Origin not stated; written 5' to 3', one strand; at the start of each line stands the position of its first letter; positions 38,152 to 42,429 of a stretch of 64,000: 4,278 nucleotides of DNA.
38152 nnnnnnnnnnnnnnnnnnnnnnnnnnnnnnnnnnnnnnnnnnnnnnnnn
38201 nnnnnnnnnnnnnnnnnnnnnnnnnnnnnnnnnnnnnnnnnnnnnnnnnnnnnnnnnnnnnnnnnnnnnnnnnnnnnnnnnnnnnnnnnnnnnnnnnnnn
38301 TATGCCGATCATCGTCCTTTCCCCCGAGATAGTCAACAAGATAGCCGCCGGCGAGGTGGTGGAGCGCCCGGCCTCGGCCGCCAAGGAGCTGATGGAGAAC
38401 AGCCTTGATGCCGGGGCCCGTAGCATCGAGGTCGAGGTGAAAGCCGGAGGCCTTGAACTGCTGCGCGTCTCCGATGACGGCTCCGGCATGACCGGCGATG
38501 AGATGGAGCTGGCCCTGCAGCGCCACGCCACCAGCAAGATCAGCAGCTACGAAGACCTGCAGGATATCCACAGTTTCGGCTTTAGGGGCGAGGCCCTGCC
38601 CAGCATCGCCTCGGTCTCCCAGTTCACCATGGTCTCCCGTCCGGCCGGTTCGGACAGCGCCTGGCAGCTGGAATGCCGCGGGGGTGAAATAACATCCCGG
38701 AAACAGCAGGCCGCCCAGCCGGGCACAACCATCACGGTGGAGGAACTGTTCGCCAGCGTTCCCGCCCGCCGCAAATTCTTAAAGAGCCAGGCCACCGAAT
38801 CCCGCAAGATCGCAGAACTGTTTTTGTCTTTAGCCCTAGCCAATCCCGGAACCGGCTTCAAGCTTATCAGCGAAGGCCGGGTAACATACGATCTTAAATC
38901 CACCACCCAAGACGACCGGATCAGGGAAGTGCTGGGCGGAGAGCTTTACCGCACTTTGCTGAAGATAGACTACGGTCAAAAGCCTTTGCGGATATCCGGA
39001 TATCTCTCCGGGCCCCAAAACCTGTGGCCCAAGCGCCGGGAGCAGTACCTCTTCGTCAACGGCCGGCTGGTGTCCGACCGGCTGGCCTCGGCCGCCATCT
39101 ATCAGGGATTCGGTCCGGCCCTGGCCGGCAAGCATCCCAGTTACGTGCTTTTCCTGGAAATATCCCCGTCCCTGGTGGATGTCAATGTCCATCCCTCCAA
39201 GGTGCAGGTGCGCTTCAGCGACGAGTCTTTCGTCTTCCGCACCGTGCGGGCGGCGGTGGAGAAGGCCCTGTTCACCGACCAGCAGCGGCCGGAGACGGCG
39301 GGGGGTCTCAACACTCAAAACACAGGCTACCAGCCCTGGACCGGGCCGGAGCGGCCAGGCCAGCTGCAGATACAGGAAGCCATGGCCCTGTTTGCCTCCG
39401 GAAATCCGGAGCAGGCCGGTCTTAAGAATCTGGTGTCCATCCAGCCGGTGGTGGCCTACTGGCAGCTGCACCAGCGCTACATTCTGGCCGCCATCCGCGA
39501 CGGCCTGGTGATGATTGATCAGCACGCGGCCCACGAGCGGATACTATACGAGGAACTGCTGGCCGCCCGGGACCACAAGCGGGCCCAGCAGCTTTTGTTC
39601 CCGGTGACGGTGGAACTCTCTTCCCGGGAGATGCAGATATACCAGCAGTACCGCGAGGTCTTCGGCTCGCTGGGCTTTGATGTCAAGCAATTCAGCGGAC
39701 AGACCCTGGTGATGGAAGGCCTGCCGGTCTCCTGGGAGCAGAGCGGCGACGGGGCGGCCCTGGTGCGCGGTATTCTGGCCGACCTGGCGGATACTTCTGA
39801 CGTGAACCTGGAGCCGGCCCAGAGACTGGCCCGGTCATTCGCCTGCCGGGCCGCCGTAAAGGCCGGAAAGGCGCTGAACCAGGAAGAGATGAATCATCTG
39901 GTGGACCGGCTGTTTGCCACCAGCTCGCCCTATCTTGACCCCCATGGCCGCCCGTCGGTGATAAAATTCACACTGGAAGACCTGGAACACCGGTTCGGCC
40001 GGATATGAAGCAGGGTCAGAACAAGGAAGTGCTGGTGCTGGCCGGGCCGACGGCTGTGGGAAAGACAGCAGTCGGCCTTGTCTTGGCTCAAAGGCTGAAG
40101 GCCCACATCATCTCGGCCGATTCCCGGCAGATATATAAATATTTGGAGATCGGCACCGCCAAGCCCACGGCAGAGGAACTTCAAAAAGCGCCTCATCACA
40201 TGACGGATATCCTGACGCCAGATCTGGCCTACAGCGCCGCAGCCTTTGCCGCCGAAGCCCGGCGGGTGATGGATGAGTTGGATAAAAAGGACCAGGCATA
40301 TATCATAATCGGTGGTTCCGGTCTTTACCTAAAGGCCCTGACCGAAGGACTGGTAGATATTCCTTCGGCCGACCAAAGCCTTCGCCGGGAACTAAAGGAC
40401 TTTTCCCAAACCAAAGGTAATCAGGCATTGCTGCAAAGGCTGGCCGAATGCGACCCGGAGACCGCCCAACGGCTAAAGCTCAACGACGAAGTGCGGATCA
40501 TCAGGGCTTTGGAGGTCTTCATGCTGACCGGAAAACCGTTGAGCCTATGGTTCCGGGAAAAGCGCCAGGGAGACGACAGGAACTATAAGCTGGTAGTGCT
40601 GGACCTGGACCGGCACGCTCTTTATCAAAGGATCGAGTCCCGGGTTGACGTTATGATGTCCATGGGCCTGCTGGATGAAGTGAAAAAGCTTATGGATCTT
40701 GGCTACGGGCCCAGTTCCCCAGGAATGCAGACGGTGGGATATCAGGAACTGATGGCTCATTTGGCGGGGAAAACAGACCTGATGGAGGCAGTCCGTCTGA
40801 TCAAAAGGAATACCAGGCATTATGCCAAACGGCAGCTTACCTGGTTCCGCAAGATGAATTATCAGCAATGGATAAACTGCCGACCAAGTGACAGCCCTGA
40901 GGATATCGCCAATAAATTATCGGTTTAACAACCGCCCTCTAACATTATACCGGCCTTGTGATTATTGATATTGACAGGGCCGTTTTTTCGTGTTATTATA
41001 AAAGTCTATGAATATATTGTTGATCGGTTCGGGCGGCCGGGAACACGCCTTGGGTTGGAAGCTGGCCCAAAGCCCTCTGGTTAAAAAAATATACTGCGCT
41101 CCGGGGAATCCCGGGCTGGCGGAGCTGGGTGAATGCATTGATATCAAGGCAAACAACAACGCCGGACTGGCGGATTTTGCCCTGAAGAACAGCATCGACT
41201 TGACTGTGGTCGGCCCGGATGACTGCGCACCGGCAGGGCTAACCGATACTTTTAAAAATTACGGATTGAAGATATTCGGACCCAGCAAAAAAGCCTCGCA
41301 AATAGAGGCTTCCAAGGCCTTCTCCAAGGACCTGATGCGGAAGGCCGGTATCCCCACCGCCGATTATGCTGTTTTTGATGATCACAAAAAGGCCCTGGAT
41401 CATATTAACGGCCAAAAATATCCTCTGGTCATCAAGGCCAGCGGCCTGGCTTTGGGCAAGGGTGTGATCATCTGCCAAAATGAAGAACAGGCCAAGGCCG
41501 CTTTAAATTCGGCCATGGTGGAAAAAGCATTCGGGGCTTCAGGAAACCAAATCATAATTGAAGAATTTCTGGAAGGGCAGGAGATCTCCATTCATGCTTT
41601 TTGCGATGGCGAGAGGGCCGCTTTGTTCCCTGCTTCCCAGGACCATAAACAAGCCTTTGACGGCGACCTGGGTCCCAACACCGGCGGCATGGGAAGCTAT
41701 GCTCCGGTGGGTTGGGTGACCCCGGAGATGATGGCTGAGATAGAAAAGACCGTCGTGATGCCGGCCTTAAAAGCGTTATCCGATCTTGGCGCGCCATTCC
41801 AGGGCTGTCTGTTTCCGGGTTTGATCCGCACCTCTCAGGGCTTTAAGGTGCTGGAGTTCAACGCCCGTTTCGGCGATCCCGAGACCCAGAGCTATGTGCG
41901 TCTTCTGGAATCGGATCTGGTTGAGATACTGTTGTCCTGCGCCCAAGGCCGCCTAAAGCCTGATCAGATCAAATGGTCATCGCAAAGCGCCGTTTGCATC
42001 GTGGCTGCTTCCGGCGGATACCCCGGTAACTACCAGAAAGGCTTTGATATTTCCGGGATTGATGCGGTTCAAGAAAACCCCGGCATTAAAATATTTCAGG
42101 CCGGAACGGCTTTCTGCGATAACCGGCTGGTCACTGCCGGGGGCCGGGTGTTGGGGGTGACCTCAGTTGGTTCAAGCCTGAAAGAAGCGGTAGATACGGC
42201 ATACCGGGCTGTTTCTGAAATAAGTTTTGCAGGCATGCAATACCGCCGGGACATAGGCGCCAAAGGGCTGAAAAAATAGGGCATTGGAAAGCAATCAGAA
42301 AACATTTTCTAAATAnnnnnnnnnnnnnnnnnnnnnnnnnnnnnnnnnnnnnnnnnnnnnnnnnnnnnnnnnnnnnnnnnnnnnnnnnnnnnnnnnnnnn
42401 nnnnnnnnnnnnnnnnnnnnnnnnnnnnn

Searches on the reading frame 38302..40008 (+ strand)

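Call 13: search_protein_families(library=pfam, proteins=[window:38302-40008:+], max_evalue=0.001)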
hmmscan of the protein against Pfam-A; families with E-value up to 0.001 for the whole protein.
window:38302-40008:+ (568 aa): 4 families
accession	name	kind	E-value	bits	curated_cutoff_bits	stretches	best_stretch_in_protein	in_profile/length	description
PF08676.16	MutL_C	-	2e-35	122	25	1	388-525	3-142/142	MutL C terminal dimerisation domain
PF01119.25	DNA_mis_repair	-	5.1e-31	107.2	26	1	207-323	1-118/119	DNA mismatch repair protein, C-terminal domain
PF13589.12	HATPase_c_3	-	1.8e-11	44.7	25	1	24-125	4-105/137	Histidine kinase-, DNA gyrase B-, and HSP90-like ATPase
PF02518.31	HATPase_c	-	4.4e-05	24.3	26.4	1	23-81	6-64/111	Histidine kinase-, DNA gyrase B-, and HSP90-like ATPase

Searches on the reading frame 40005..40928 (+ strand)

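Call 13: search_protein_families(library=pfam, proteins=[window:40005-40928:+], max_evalue=0.001)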
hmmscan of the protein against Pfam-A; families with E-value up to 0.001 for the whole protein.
window:40005-40928:+ (307 aa): 2 families
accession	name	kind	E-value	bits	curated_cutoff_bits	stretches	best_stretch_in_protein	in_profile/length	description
PF01715.23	IPPT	-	1.4e-85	287.3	23.6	1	42-283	1-242/243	IPP transferase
PF01745.22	IPT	-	3.6e-08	33.5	20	1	8-65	2-59/233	Isopentenyl transferase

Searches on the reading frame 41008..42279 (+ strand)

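Call 13: search_protein_families(library=pfam, proteins=[window:41008-42279:+], max_evalue=0.001)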
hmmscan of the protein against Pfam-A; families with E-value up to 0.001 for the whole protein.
window:41008-42279:+ (423 aa): 9 families
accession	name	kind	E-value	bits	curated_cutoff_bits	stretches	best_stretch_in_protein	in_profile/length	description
PF01071.24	GARS_A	-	2.4e-71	240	27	1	101-293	1-194/194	Phosphoribosylglycinamide synthetase, ATP-grasp (A) domain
PF02844.21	GARS_N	-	3.1e-36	124.6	29.5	1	1-100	1-100/100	Phosphoribosylglycinamide synthetase, N domain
PF02843.22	GARS_C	-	4.2e-32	110.8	34.8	1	328-419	1-92/92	Phosphoribosylglycinamide synthetase, C domain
PF02786.22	CPSase_L_D2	-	2.1e-10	40.9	19.8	1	105-288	4-180/211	Carbamoyl-phosphate synthase L chain, ATP binding domain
PF13535.11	ATP-grasp_4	-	1.7e-07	31.4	27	1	137-205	2-78/160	ATP-grasp domain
PF07478.18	Dala_Dala_lig_C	-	1.8e-07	31.3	24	1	109-202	1-95/204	D-ala D-ala ligase C-terminus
PF02222.28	ATP-grasp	-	3.4e-07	30.5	27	1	110-195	3-84/179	ATP-grasp domain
PF08443.16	RimK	-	1.2e-06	28.7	21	1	103-190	4-84/188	RimK-like ATP-grasp domain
PF02655.19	ATP-grasp_3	-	2.1e-05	25.1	23.2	1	112-288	13-157/160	ATP-grasp domain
